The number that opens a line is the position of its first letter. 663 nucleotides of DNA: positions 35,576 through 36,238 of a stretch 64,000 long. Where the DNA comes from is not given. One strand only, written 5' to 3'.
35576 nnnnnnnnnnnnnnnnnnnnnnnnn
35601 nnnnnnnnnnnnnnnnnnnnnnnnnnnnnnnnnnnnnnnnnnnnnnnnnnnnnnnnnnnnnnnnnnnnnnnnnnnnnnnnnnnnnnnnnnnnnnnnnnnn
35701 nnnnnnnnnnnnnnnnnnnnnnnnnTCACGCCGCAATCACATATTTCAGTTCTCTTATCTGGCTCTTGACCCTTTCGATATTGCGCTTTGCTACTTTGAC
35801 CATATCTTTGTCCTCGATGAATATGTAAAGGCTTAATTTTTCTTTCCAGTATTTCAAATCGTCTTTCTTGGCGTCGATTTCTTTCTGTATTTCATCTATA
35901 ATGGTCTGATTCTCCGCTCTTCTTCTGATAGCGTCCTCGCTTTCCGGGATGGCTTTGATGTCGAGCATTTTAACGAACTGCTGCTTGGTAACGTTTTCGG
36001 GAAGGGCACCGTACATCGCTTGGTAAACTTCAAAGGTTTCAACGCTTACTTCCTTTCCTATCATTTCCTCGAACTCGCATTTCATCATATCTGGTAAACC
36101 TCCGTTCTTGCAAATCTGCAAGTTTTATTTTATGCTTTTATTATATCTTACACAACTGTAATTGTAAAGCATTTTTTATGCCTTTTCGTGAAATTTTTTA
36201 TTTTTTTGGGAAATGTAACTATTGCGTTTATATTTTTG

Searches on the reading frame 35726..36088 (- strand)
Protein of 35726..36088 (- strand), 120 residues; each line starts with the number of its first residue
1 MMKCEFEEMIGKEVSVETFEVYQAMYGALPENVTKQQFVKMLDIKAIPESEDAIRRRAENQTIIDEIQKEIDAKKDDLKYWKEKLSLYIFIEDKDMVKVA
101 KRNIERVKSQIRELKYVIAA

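Call 22: search_protein_families(library=pfam, proteins=[window:35726-36088:-], max_evalue=0.01)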
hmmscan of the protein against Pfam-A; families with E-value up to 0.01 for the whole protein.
window:35726-36088:- (120 aa): 1 family
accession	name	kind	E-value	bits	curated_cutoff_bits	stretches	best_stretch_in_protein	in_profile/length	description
PF14367.12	DUF4411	-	0.0079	16.5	23.5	0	52-107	26-84/159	Domain of unknown function (DUF4411)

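Call 26: find_related_loci(query=window:35726-36088:-, collection=viral_contigs, flank=6000)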
Query window:35726-36088:- (120 aa) in viral_contigs; peptide patterns used: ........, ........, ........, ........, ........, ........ (x = any residue, [..] = any of these).
78 stretches matched a pattern, but none encodes a relative of the query by tblastn (E <= 1e-3).

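Call 65: search_protein_families(library=phrogs, proteins=[window:35726-36088:-], max_evalue=0.001)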
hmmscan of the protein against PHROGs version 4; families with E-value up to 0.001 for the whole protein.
window:35726-36088:- (120 aa): 0 families
